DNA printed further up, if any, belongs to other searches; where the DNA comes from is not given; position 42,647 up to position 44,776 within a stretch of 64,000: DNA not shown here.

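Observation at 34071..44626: T9SS C-terminal sorting domains on an AGE-family enzyme and a multicopper oxidase in a high-GC genome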

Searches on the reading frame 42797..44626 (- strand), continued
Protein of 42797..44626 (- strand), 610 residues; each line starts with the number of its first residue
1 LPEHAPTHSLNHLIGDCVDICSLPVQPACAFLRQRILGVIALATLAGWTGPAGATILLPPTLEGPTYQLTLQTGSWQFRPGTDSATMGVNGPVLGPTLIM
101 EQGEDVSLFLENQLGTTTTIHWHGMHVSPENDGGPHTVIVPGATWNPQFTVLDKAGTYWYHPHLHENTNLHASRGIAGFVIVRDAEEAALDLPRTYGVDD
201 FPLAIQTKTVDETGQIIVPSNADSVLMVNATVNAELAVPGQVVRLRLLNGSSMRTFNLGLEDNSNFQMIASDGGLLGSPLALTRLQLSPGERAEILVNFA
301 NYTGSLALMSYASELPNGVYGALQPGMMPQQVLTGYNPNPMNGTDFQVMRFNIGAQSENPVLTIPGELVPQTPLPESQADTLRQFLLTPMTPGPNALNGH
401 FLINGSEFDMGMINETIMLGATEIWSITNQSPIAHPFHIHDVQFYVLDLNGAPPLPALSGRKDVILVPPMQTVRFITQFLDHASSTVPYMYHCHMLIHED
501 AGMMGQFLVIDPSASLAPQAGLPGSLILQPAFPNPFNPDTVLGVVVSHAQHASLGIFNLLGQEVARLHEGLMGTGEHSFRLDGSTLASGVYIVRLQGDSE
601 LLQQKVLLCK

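Call 28: search_solved_structures(query=window:42797-44575:-, max_evalue=1e-10, show_alignments=1)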
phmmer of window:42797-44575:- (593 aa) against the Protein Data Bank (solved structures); distinct sequences matched with E-value up to 1e-10: 77 (the best 60 are shown).
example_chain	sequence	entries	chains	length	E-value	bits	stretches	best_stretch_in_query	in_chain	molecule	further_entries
6evg_A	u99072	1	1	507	1.4e-85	291.6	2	31-294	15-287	Multi-copper Oxidase CueO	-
8r4h_A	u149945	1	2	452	5.6e-74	253.2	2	40-282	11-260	Copper efflux oxidase,Multicopper oxidase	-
8r4f_A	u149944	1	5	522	1e-73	252.4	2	40-282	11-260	Copper efflux oxidase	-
6xiz_A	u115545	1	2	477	3.7e-71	243.9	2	39-286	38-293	Copper oxidase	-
6z0j_A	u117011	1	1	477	6e-71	243.2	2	39-286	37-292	Putative multicopper oxidase mco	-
6z0k_A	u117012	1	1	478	6.1e-71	243.2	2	39-286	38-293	Putative multicopper oxidase mco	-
9rc6_A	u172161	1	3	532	1.4e-70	242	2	40-299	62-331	Multicopper oxidase domain-containing protein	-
6xj0_A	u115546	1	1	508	1.5e-70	241.9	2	40-299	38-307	Multicopper oxidase mco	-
9rc8_A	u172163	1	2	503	1.8e-70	241.7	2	40-299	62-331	Multicopper oxidase domain-containing protein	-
9rc3_A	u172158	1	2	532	1.9e-70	241.6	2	40-299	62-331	Multicopper oxidase, type 2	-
9rc5_A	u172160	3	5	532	2.9e-69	237.7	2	40-299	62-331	Multicopper oxidase domain-containing protein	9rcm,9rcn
9rcj_A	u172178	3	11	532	5.8e-69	236.7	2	40-299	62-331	Multicopper oxidase domain-containing protein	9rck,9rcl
6im8_A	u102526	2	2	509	6e-65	223.4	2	50-282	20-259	Blue copper oxidase CueO,PM2 peptide,Blue copper oxidase CueO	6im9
6im7_A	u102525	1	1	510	6.8e-65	223.3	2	50-282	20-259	Blue copper oxidase CueO,12.1 peptide,Blue copper oxidase CueO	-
2yxv_A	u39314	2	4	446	1.3e-63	219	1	50-491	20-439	Blue copper oxidase cueO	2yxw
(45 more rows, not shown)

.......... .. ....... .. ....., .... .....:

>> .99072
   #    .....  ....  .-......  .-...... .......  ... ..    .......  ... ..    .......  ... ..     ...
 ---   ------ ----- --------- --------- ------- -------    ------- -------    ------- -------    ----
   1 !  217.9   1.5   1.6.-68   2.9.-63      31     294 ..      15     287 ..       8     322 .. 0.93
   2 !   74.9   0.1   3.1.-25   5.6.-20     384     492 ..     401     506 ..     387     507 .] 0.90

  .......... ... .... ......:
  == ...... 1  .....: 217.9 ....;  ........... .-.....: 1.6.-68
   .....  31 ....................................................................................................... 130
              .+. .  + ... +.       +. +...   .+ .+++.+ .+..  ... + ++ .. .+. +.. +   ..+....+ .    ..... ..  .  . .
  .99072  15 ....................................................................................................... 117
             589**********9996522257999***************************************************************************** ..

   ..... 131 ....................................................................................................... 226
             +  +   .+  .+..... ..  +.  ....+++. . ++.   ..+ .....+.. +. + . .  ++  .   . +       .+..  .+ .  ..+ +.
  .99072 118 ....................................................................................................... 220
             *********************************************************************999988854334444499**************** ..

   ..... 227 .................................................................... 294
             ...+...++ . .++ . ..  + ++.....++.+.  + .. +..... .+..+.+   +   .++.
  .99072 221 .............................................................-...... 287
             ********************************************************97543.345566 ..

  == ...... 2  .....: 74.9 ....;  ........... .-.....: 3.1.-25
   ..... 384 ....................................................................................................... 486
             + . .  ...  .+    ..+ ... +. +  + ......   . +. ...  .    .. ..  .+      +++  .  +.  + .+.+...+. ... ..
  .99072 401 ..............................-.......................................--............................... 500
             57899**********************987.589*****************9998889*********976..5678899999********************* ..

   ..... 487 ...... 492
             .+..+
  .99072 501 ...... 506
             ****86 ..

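Call 39: find_encoding_contigs(protein=P0011, flank=8000, max_places=2)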
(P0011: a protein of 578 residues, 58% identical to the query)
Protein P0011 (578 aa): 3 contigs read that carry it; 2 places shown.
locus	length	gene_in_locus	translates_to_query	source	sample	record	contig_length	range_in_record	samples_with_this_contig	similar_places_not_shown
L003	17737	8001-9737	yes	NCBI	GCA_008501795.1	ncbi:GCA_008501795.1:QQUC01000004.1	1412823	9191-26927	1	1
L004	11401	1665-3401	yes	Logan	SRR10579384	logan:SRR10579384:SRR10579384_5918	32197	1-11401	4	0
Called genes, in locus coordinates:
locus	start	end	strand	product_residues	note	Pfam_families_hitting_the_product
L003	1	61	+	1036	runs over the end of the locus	PF00873:ACR_tran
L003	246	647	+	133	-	-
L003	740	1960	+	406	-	PF02321:OEP (faint)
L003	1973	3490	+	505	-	PF25919:BSH_CusB (faint), PF25917:BSH_RND (weak), PF25973:BSH_CzcB (weak), PF25975:CzcB_C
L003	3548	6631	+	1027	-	PF00873:ACR_tran, PF03176:MMPL (weak)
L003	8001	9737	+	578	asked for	PF07732:Cu-oxidase_3, PF07731:Cu-oxidase_2, PF18962:Por_Secre_tail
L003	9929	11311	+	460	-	PF13860:FlgD_ig, PF18962:Por_Secre_tail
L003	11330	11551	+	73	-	-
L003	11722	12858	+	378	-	PF00512:HisKA, PF02518:HATPase_c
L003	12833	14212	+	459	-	PF00072:Response_reg, PF00158:Sigma54_activat, PF14532:Sigma54_activ_2, PF07724:AAA_2 (faint), PF00004:AAA (weak), PF07728:AAA_5, PF25601:AAA_lid_14, PF02954:HTH_8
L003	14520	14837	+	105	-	-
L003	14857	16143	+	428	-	PF02321:OEP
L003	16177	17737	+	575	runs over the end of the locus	PF19335:HMBD, PF25919:BSH_CusB, PF25973:BSH_CzcB, PF25869:3HB_CusB (weak), PF25954:Beta-barrel_RND_2, PF25975:CzcB_C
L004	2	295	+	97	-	?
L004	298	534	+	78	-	PF01545:Cation_efflux (weak)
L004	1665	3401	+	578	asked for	PF07732:Cu-oxidase_3, PF07731:Cu-oxidase_2, PF18962:Por_Secre_tail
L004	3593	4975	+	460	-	PF13860:FlgD_ig, PF18962:Por_Secre_tail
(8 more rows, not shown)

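Call 40: find_encoding_contigs(protein=P0101, flank=8000, max_places=2)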
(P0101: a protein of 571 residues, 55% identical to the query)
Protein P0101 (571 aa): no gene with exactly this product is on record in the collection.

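Call 41: find_encoding_contigs(protein=P0002, flank=10000, max_places=2)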
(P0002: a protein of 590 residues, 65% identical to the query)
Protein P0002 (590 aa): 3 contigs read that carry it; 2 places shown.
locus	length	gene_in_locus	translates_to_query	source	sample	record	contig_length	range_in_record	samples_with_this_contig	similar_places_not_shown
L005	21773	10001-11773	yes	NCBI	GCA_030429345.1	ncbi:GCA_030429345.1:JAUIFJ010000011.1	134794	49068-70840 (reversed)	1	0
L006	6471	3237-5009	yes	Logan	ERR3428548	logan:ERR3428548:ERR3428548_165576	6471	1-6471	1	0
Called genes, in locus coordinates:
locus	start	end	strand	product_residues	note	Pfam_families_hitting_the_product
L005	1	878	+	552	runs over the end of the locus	PF00512:HisKA, PF02518:HATPase_c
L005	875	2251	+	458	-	PF00072:Response_reg, PF00158:Sigma54_activat, PF14532:Sigma54_activ_2, PF07728:AAA_5 (weak), PF25601:AAA_lid_14, PF02954:HTH_8 (weak)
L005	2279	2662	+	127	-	-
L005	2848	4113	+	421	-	-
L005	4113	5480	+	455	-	PF19335:HMBD, PF25919:BSH_CusB, PF25869:3HB_CusB (weak), PF25954:Beta-barrel_RND_2, PF25975:CzcB_C (weak)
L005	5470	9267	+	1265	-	PF00873:ACR_tran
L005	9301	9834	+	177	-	-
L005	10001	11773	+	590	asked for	PF07732:Cu-oxidase_3, PF07731:Cu-oxidase_2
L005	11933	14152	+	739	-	PF19335:HMBD, PF00122:E1-E2_ATPase, PF00702:Hydrolase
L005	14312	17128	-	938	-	PF01326:PPDK_N, PF00391:PEP-utilizers, PF02896:PEP-utilizers_C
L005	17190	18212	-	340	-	PF00316:FBPase, PF18913:FBPase_C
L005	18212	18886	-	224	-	PF00702:Hydrolase, PF12710:HAD (weak), PF13419:HAD_2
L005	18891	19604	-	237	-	PF03740:PdxJ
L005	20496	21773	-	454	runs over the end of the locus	PF02463:SMC_N, PF11398:DUF2813 (faint), PF13175:AAA_15, PF13476:AAA_23, PF13304:AAA_21, PF13175:AAA_15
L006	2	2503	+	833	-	?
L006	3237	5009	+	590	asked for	PF07732:Cu-oxidase_3, PF07731:Cu-oxidase_2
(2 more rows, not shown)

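Call 42: find_encoding_contigs(protein=P0100, flank=8000, max_places=1)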
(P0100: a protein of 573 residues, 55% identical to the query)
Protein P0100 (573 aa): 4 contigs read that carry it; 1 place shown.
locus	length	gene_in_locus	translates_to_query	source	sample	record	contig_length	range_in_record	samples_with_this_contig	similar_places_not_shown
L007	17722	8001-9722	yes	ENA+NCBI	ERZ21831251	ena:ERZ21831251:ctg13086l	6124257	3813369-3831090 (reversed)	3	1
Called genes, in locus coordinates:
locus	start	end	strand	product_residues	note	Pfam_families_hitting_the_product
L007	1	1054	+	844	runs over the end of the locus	PF19335:HMBD, PF00122:E1-E2_ATPase, PF00702:Hydrolase, PF08282:Hydrolase_3 (faint)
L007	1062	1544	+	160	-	-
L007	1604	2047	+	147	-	PF00403:HMA (weak)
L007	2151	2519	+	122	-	PF00403:HMA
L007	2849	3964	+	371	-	-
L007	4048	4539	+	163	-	PF04542:Sigma70_r2 (weak), PF07638:Sigma70_ECF (weak), PF08281:Sigma70_r4_2, PF04545:Sigma70_r4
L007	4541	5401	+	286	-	PF04773:FecR, PF16344:FecR_C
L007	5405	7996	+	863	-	PF13715:CarbopepD_reg_2 (weak), PF07715:Plug (weak)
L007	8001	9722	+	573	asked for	PF07732:Cu-oxidase_3, PF07731:Cu-oxidase_2, PF18962:Por_Secre_tail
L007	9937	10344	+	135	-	-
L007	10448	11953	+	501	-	PF25919:BSH_CusB (faint), PF25917:BSH_RND (weak), PF25893:HH_CzcB (weak), PF25967:RND-MFP_C (weak), PF25989:YknX_C, PF25975:CzcB_C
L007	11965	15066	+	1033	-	PF00873:ACR_tran, PF03176:MMPL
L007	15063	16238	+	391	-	-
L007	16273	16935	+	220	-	PF01545:Cation_efflux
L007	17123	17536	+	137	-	PF01475:FUR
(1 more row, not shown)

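Call 58: find_encoding_contigs(protein=P0005, flank=8000, max_places=1)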
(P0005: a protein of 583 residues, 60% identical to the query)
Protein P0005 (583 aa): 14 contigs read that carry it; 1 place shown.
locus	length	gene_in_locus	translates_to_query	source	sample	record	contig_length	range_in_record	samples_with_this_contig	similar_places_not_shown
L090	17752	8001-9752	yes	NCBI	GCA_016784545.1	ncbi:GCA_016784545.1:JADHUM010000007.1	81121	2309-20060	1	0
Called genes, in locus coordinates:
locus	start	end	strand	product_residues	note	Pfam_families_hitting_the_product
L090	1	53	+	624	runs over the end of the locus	PF18962:Por_Secre_tail (weak), PF13860:FlgD_ig (weak)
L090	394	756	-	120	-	-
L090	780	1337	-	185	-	PF02659:Mntp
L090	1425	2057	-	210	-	-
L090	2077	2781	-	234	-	PF13795:HupE_UreJ_2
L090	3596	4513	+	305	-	PF01545:Cation_efflux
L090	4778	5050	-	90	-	PF19897:DUF6370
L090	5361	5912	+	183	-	PF12833:HTH_18, PF00165:HTH_AraC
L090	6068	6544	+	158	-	PF14342:DUF4396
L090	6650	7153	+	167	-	PF13205:Big_5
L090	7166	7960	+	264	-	PF01545:Cation_efflux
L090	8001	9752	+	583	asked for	PF07732:Cu-oxidase_3, PF00394:Cu-oxidase (weak), PF07731:Cu-oxidase_2, PF13860:FlgD_ig, PF18962:Por_Secre_tail (weak)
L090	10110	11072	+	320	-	PF01636:APH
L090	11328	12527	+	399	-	PF08450:SGL (faint)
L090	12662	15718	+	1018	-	PF13620:CarboxypepD_reg, PF13715:CarbopepD_reg_2, PF07715:Plug (weak), PF14905:OMP_b-brl_3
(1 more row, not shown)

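Call 59: find_encoding_contigs(protein=P0023, flank=8000, max_places=1)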
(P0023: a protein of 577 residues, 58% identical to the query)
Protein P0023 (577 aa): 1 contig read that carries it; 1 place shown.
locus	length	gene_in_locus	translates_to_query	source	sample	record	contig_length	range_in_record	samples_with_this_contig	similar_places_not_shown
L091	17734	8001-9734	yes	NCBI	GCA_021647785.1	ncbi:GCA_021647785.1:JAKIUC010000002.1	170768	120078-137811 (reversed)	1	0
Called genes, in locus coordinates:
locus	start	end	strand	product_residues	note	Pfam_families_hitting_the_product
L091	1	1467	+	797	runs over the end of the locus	PF01578:Cytochrom_C_asm, PF16327:CcmF_C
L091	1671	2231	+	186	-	-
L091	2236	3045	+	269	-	PF13557:Phenol_MetA_deg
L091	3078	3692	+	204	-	-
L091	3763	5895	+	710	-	PF00122:E1-E2_ATPase, PF00702:Hydrolase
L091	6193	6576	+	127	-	PF03625:DUF302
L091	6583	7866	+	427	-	PF01266:DAO (faint), PF07992:Pyr_redox_2, PF13450:NAD_binding_8 (faint), PF13738:Pyr_redox_3 (faint), PF00070:Pyr_redox, PF22366:NDH2_C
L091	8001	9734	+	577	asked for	PF07732:Cu-oxidase_3, PF07731:Cu-oxidase_2, PF18962:Por_Secre_tail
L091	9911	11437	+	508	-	PF18962:Por_Secre_tail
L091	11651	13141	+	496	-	PF28494:GlyRS_ins_1, PF00587:tRNA-synt_2b, PF03129:HGTP_anticodon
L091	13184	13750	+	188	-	PF13580:SIS_2, PF01380:SIS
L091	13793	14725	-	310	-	-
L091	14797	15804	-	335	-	PF02169:LPP20 (weak)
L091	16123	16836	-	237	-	PF13302:Acetyltransf_3, PF13420:Acetyltransf_4 (weak), PF00583:Acetyltransf_1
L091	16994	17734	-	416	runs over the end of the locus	PF00091:Tubulin, PF12327:FtsZ_C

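Call 75: predict_structure(alignment_id=A3)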
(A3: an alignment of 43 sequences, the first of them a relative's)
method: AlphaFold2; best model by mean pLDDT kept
length: 593 residues; sequences in the alignment: 43
mean_pLDDT: 88.1   pTM: 0.76
mean pLDDT of the five models: 88.1, 85.1, 83.3, 81.0, 79.0
residues with pLDDT >= 90: 356; 70-90: 192; 50-70: 26; < 50: 19
segments of 3 or more residues with pLDDT < 50: 1-9, 500-506
pLDDT, mean of each block of 10 residues (from residue 1): 44 65 70 66 94 92 86 90 96 94 87 80 94 92 83 78 92 84 93 85 83 93 96 91 96 91 97 95 95 97 93 87 90 96 91 91 95 91 90 86 95 95 92 95 93 97 82 81 76 73 58 88 91 94 96 91 96 97 92 92
secondary structure, 60 per line:
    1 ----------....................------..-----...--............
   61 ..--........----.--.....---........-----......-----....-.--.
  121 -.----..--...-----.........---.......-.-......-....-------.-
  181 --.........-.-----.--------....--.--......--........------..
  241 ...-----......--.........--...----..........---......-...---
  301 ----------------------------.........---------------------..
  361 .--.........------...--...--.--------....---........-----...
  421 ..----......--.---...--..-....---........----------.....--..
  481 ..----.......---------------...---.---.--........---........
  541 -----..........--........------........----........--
elements in order: H11-30 E44-46 E49-62 E65-72 E80-84 E88-95 E101-106 H112-115 E131-133 E139-147 H151-157 E161-166 H168-171 E183-191 E208-211 E217-222 E225-232 E239-243 E249-254 E257-265 E268-270 E275-281 E288-293 E329-337 E364-372 E384-386 E398-401 E405-412 E418-422 E427-432 E447-450 E454-461 E472-476 H479-482 E487-493 E509-511 E522-529 E533-540 E546-555 E558-565 E572-579 E584-591
